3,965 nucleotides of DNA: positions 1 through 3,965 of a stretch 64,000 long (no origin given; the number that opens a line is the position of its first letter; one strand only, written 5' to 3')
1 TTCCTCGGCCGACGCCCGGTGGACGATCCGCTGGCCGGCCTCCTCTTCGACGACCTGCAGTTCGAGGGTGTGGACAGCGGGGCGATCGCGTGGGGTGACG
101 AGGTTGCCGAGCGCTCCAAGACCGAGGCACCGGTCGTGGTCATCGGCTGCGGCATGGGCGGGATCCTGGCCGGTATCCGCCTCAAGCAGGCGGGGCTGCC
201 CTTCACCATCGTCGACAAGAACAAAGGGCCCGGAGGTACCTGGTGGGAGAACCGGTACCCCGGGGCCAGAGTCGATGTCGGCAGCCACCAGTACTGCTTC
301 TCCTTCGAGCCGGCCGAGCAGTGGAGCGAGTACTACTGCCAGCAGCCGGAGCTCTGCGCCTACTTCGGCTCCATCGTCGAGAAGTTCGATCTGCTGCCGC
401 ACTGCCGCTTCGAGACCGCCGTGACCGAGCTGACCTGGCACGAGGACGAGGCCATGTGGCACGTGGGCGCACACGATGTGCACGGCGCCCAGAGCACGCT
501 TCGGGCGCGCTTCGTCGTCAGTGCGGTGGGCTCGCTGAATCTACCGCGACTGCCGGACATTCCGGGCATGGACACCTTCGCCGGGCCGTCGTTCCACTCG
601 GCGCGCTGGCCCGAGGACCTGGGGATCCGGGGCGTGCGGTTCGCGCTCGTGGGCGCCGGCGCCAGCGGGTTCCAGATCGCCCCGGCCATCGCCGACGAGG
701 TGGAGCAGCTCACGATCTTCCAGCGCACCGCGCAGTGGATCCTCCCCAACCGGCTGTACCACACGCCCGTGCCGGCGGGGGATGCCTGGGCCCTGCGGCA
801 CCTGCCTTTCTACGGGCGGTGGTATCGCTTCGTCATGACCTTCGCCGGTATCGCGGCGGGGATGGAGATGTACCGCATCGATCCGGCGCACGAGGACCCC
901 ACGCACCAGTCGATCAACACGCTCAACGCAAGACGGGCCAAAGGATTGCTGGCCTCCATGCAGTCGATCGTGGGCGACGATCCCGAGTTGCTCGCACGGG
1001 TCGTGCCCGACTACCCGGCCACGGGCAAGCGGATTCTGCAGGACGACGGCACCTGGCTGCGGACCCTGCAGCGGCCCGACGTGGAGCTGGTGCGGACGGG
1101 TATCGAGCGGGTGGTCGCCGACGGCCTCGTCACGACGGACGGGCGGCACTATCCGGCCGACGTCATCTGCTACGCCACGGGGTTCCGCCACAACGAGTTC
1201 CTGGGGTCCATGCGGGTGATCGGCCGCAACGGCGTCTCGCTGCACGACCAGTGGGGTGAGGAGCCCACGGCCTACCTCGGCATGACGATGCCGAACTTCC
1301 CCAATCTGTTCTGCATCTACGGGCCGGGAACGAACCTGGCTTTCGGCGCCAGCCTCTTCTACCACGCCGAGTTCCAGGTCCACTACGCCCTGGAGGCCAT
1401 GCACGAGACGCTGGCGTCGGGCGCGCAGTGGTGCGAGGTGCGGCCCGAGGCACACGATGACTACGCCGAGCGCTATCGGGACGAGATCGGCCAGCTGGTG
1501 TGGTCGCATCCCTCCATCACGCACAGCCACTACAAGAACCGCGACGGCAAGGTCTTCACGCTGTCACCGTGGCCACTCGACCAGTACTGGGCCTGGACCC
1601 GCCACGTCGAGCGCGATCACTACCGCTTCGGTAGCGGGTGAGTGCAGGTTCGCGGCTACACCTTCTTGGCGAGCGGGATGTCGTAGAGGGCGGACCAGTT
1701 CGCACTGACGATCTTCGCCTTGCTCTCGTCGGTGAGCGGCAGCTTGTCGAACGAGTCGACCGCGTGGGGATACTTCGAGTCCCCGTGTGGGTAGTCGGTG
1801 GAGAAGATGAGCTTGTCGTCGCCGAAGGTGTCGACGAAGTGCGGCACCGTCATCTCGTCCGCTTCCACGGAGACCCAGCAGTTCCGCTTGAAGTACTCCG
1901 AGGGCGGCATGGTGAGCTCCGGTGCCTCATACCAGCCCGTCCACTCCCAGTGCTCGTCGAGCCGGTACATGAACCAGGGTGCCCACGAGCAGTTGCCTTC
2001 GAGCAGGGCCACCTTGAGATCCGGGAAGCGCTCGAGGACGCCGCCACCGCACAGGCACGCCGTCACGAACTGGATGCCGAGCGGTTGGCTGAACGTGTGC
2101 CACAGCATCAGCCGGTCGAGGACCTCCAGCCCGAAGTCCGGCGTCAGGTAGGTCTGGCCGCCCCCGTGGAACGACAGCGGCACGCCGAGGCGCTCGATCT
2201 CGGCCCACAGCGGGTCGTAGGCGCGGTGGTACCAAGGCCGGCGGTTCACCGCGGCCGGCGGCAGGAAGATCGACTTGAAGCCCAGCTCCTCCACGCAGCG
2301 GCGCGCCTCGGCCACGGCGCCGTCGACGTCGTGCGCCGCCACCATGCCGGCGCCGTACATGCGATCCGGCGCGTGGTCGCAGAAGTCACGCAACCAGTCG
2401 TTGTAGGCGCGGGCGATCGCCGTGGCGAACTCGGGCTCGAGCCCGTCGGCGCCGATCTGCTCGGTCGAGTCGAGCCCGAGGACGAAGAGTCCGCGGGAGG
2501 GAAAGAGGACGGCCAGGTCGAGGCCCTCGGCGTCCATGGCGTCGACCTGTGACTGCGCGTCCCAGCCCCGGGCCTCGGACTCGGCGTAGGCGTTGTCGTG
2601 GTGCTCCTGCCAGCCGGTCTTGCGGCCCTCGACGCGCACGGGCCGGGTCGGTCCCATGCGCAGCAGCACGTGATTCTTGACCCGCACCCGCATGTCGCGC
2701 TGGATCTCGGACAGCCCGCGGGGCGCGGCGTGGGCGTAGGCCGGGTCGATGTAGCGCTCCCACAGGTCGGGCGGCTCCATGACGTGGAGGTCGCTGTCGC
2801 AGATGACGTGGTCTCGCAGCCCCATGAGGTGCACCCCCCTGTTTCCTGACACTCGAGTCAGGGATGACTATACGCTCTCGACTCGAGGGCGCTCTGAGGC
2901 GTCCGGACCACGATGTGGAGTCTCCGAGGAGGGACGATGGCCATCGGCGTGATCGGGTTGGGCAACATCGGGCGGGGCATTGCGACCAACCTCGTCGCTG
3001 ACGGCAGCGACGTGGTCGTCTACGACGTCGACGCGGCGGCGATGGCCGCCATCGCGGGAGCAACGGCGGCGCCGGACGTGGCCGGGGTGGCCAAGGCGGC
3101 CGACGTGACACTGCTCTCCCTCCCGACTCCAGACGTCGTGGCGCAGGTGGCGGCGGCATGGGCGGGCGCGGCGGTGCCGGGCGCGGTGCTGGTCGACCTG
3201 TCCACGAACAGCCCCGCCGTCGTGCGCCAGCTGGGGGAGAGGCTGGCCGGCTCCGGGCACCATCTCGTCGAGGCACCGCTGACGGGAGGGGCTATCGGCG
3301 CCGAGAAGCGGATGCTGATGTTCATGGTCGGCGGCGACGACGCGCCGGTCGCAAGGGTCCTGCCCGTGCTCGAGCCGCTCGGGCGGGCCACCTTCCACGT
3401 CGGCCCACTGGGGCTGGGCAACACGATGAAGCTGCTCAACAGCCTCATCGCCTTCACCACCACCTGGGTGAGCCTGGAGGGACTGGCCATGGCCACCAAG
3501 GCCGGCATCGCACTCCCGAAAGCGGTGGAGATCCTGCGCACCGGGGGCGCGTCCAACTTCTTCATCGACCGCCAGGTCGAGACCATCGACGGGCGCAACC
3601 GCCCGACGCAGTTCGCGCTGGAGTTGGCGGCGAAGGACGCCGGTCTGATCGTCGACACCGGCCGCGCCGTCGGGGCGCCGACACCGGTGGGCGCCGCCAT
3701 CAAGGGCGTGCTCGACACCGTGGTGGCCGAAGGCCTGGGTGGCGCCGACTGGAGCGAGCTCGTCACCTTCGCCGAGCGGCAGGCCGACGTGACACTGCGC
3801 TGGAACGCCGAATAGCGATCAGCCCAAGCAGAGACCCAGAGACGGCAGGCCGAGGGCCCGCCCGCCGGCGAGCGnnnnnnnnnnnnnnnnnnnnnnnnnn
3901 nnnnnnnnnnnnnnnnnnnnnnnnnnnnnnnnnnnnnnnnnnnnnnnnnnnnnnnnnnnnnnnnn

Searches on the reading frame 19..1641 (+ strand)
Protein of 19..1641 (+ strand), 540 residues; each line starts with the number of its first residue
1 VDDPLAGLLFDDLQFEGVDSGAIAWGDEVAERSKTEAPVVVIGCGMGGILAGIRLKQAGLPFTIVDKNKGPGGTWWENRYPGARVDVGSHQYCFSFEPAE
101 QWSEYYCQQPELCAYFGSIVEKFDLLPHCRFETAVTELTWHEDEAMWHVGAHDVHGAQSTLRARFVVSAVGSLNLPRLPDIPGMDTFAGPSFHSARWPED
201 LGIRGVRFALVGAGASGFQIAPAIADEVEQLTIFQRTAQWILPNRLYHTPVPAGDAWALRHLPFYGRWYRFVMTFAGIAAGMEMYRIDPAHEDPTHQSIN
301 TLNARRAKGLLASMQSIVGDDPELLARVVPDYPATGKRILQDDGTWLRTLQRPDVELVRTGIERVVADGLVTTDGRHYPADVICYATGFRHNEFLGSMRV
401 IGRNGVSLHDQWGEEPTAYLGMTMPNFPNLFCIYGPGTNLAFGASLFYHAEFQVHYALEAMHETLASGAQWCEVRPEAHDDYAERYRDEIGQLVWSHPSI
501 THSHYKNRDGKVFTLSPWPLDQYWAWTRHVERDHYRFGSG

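Call 13: search_protein_families(library=pfam, proteins=[window:19-1641:+], max_evalue=0.00001)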
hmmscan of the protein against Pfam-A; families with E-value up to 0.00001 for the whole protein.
window:19-1641:+ (540 aa): 5 families
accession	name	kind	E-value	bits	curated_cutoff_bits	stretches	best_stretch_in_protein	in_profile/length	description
PF00743.25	FMO-like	-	1.7e-14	53.6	22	1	86-247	60-224/532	Flavin-binding monooxygenase-like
PF07992.20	Pyr_redox_2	-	1.7e-12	47.8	26.1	1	39-238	3-175/291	Pyridine nucleotide-disulphide oxidoreductase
PF13738.12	Pyr_redox_3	-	1.4e-11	44.6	30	1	40-240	1-199/305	Pyridine nucleotide-disulphide oxidoreductase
PF13450.12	NAD_binding_8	-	3.8e-11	43.6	21.9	1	41-106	1-65/68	NAD(P)-binding Rossmann-like domain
PF13434.12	Lys_Orn_oxgnase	-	1.1e-06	28.5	21.3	1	126-233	108-216/339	L-lysine 6-monooxygenase/L-ornithine 5-monooxygenase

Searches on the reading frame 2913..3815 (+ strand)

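Call 13: search_protein_families(library=pfam, proteins=[window:2913-3815:+], max_evalue=0.00001)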
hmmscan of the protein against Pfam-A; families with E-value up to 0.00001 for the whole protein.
window:2913-3815:+ (300 aa): 4 families
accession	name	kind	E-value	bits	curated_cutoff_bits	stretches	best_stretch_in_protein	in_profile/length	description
PF03446.21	NAD_binding_2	-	1.6e-30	106.7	21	1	11-164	2-161/161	NAD binding domain of 6-phosphogluconate dehydrogenase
PF14833.11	NAD_binding_11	-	1.9e-24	86.7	30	1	167-285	1-120/122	NAD-binding of NADP-dependent 3-hydroxyisobutyrate dehydrogenase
PF03807.23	F420_oxidored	-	2e-08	35.1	21.6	1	11-97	2-92/94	NADP oxidoreductase coenzyme F420-dependent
PF02826.25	2-Hacid_dh_C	-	6.7e-06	26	25.1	0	9-95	37-125/178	D-isomer specific 2-hydroxyacid dehydrogenase, NAD binding domain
